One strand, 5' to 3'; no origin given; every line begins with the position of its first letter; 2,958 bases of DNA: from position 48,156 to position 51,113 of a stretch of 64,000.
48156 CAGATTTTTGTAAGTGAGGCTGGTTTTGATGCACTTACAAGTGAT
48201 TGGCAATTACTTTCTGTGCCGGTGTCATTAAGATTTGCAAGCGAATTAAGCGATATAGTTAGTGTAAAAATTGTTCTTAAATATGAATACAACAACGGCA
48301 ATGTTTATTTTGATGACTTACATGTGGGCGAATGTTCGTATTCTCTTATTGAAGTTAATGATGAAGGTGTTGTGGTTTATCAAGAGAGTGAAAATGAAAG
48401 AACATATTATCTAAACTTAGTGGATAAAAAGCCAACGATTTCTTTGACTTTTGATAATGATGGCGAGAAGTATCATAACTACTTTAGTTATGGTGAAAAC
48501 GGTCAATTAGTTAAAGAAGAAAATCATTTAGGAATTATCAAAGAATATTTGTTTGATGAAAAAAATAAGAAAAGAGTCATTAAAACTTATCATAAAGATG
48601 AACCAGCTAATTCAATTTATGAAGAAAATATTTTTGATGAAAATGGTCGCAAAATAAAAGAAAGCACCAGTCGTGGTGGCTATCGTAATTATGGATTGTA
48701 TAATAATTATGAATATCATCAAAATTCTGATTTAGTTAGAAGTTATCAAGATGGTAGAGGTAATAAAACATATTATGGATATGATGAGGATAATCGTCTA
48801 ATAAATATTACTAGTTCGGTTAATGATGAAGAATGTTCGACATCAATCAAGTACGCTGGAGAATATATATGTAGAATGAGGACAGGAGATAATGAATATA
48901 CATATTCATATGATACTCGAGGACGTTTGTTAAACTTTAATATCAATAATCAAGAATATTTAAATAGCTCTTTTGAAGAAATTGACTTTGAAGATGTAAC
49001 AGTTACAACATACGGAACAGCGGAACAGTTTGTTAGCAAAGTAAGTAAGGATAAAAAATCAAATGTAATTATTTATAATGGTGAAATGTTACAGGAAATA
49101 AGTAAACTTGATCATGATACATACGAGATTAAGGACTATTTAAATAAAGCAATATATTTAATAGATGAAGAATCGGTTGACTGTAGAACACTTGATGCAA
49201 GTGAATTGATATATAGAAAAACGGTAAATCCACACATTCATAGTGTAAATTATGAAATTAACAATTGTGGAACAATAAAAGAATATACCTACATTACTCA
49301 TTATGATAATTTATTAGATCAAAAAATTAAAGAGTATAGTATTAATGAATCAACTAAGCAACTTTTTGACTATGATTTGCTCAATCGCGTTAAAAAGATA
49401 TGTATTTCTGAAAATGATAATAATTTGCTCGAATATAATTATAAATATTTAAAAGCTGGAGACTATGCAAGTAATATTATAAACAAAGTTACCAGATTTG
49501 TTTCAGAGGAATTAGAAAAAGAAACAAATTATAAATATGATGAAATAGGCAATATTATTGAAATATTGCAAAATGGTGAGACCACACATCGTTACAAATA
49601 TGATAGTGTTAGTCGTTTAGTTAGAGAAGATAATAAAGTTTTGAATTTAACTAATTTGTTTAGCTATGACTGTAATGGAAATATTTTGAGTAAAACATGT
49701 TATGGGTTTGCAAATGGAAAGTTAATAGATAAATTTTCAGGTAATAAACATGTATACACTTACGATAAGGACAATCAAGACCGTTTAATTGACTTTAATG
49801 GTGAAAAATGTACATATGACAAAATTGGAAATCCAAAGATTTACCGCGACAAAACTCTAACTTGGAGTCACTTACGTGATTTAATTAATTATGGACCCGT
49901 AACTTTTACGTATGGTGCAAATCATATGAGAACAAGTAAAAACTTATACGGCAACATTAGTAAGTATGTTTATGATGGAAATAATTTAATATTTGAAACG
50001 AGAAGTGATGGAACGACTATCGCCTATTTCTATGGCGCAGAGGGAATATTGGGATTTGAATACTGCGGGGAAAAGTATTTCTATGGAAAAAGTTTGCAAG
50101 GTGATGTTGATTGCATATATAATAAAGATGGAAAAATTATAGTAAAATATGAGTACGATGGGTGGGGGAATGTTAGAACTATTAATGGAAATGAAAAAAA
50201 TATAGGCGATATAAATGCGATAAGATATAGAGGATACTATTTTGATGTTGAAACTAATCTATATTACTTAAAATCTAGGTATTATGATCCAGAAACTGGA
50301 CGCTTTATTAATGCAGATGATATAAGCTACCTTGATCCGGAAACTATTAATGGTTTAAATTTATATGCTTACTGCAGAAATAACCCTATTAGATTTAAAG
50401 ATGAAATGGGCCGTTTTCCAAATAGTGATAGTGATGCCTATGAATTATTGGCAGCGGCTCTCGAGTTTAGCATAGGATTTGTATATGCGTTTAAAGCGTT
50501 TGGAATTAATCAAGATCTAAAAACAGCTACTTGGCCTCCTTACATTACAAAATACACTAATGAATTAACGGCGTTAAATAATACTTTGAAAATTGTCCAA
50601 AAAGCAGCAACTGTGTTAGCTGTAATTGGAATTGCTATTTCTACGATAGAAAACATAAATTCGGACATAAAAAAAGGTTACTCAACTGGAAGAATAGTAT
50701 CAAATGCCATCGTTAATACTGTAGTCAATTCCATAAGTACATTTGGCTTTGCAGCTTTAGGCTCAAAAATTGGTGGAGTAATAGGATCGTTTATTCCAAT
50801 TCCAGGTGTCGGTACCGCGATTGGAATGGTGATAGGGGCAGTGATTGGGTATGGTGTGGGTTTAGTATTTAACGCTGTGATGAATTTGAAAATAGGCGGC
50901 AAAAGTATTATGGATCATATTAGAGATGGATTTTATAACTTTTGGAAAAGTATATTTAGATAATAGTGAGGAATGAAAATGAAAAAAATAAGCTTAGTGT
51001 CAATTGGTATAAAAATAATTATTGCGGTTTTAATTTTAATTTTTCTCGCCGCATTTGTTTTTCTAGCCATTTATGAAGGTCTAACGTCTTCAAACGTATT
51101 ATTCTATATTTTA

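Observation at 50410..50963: Rhs C-terminal variable domain is a glycine-zipper, membrane-helix-like module rather than a nuclease or deaminase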

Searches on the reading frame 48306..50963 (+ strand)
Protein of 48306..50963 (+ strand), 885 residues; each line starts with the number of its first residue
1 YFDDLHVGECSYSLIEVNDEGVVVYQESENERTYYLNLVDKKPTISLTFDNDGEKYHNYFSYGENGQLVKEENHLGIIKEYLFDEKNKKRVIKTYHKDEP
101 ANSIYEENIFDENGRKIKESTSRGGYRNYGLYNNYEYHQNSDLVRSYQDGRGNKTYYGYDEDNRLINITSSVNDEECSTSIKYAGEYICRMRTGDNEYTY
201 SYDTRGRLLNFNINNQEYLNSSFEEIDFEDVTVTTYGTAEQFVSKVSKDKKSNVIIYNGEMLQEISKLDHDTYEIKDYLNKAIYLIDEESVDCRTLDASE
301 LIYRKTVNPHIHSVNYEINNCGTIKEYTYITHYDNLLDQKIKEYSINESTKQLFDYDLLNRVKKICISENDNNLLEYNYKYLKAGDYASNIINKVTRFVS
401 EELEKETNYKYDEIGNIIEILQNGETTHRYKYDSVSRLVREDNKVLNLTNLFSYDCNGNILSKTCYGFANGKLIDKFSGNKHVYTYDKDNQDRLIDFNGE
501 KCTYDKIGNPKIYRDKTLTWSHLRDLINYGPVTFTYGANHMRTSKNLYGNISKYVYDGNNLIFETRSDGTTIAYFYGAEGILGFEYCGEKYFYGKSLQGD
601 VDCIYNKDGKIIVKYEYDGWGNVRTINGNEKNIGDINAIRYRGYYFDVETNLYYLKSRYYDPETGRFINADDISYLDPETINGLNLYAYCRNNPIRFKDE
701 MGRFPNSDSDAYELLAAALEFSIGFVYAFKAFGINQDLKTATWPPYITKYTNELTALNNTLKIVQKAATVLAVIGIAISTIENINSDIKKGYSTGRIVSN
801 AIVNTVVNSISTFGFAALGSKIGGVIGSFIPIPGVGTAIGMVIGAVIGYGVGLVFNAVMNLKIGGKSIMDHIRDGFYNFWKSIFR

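Call 8: search_solved_structures(query=window:48306-50963:+, max_evalue=1, show_alignments=2)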
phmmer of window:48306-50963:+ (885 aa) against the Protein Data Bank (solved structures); distinct sequences matched with E-value up to 1: 24.
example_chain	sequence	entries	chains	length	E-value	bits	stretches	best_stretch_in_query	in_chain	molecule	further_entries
8h8a_A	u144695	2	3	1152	4.1e-17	65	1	339-702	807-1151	Putative Rhs-family protein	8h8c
7q97_A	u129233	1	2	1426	2.1e-16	62.7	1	406-704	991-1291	Rhs family protein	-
8h8b_A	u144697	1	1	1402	2.2e-16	62.6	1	339-697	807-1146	Putative Rhs-family protein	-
8qja_A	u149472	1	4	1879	1.2e-12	50.3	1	351-677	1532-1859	Putative type VI secretion system YD repeat-containing Rhs element Vgr protein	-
8cp6_B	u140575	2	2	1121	4.4e-12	48.4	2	637-699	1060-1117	Toxin protein Tse5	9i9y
5kis_B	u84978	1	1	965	7.9e-11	44.2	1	596-706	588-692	RHS2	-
6l7i_G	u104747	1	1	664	1.1e-10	43.7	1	597-702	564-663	TccC2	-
6h6e_F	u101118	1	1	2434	6.9e-09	37.8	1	596-706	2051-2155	TcdB2,TccC3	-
6suf_F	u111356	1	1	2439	7e-09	37.8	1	596-706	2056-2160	TcdB2,TccC3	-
8uy4_A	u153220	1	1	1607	9.4e-09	37.3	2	592-675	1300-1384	Tse15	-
9c4k_Q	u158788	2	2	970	1.1e-08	37.1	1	607-705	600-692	Toxin subunit YenC2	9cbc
6suq_A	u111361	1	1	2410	1.6e-08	36.6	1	596-707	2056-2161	TcdB2,TccC3,Genome polyprotein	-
4igl_B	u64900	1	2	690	2.8e-08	35.8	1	607-702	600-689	YenC2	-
6h6f_F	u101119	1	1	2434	3.6e-08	35.4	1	596-706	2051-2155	TcdB2,TccC3,TccC3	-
6sue_F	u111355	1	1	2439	3.7e-08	35.4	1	596-706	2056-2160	TcdB2,TccC3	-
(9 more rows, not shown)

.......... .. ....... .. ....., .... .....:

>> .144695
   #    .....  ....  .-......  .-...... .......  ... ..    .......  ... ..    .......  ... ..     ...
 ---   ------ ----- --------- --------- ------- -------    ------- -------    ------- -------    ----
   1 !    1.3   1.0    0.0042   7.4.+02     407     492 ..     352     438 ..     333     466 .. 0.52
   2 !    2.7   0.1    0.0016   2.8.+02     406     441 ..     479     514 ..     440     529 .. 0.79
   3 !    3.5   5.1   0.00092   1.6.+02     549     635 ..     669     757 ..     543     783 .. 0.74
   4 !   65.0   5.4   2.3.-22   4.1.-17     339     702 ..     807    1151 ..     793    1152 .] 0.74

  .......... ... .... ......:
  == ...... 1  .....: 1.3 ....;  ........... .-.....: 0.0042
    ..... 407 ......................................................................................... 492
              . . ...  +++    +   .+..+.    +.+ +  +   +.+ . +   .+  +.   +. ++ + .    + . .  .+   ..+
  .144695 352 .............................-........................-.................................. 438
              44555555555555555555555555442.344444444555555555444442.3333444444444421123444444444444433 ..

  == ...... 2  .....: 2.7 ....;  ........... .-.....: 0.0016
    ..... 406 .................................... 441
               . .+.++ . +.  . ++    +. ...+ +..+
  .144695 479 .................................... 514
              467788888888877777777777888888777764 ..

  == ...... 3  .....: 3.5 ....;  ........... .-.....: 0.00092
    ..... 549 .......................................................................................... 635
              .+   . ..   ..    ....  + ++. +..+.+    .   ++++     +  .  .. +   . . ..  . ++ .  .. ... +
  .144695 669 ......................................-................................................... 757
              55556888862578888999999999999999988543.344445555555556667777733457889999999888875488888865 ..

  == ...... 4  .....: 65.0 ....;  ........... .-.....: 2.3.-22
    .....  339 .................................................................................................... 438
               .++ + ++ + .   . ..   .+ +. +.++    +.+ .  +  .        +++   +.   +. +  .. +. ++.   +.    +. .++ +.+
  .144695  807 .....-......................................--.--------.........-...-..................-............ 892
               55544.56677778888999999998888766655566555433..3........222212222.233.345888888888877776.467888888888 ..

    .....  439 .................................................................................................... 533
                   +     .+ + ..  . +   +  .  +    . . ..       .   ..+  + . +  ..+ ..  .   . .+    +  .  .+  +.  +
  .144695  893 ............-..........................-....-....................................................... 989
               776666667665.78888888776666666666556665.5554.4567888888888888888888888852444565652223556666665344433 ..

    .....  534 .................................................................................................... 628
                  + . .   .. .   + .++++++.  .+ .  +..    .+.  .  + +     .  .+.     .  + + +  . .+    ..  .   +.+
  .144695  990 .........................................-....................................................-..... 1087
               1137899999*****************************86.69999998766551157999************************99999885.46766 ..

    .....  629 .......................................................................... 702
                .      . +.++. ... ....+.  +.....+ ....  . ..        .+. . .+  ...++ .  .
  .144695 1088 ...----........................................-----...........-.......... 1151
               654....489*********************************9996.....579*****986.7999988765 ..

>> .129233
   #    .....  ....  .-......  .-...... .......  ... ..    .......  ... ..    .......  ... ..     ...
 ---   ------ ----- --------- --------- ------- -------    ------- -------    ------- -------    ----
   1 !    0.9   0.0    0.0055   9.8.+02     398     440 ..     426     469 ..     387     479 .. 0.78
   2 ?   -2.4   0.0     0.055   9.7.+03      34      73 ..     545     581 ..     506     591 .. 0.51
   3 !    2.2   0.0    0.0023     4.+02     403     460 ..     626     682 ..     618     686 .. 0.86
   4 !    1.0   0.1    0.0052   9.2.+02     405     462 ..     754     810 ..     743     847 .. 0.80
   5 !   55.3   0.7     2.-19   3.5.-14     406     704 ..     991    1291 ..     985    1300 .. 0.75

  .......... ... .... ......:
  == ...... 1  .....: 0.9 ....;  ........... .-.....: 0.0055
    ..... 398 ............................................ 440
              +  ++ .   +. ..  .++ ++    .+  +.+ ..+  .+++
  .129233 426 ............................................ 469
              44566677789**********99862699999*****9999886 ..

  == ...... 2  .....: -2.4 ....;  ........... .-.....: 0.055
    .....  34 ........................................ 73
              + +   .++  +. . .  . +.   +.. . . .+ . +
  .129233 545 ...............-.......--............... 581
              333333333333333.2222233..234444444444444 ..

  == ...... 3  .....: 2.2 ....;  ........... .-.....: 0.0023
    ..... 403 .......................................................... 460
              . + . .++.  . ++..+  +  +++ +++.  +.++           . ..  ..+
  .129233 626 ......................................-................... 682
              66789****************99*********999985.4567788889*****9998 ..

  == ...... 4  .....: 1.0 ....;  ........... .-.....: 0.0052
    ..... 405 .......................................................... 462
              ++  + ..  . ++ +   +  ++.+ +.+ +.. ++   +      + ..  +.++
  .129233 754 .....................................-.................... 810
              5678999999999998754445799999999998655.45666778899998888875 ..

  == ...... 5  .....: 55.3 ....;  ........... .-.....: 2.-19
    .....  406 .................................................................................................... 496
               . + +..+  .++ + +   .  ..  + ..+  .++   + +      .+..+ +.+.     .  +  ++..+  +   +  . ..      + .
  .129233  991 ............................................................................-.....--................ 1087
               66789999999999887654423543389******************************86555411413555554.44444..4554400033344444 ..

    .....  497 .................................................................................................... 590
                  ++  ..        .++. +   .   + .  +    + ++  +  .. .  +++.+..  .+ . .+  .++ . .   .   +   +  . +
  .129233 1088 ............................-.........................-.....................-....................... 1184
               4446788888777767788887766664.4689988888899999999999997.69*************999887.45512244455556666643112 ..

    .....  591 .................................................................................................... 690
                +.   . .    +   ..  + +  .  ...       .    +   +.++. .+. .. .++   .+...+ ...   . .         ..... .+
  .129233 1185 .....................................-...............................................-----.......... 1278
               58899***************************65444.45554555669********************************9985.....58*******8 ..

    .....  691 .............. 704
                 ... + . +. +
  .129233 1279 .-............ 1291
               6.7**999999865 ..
